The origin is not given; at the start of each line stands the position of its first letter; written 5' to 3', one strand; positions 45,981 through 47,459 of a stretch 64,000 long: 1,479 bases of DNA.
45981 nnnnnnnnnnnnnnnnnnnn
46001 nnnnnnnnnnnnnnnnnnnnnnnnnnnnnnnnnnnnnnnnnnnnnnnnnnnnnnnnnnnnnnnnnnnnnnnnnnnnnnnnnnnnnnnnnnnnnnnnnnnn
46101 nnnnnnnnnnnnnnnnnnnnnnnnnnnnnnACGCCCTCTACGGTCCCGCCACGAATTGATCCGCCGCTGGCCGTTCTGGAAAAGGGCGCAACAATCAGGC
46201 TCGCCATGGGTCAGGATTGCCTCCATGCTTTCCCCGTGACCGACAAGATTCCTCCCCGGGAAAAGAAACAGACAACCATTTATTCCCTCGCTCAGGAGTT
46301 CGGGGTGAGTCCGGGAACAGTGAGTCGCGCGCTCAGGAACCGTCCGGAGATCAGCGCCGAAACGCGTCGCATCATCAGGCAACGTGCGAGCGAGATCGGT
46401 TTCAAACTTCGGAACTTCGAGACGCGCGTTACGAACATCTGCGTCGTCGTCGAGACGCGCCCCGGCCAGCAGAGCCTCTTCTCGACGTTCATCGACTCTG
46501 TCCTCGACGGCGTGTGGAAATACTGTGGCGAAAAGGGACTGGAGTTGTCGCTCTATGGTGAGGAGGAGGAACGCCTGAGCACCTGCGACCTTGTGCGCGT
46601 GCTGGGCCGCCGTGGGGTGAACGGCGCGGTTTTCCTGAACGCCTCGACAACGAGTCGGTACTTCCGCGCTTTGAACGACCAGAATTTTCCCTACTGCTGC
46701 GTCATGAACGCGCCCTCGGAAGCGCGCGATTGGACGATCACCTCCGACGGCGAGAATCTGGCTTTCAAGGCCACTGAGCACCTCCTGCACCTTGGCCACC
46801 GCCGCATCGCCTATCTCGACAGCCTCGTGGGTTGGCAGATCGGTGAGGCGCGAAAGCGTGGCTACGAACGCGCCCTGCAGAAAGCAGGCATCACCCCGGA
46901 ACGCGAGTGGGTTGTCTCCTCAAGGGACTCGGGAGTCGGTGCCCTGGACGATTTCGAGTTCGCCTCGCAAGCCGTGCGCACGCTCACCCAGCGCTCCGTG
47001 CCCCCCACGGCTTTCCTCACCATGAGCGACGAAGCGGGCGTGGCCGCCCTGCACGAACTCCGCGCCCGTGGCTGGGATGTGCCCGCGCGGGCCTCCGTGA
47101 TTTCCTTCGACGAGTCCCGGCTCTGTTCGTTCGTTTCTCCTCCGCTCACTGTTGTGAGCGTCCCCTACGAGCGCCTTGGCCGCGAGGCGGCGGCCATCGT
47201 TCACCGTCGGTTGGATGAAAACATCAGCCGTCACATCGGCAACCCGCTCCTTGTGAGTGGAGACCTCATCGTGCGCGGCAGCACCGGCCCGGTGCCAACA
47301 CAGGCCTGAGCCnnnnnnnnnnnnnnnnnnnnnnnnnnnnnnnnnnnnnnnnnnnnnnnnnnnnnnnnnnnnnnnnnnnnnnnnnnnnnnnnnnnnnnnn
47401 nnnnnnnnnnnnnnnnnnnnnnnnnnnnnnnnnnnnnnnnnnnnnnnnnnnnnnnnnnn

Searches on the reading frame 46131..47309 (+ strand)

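Call 14: search_protein_families(library=pfam, proteins=[window:46131-47309:+], max_evalue=0.001)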
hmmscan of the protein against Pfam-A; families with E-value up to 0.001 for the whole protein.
window:46131-47309:+ (392 aa): 4 families
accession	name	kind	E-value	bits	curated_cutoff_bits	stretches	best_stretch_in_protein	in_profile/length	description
PF13377.12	Peripla_BP_3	-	3.6e-34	118.7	26.5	1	215-385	1-167/167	Periplasmic binding protein-like domain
PF00532.27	Peripla_BP_1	-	2.8e-10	40.6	22.2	1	204-359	101-259/281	Periplasmic binding proteins and sugar binding domain of LacI family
PF00356.27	LacI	-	1e-07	32.1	27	1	49-91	1-43/46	Bacterial regulatory proteins, lacI family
PF01022.26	HTH_5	-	0.00035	20.8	22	0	45-69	13-37/47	Bacterial regulatory protein, arsR family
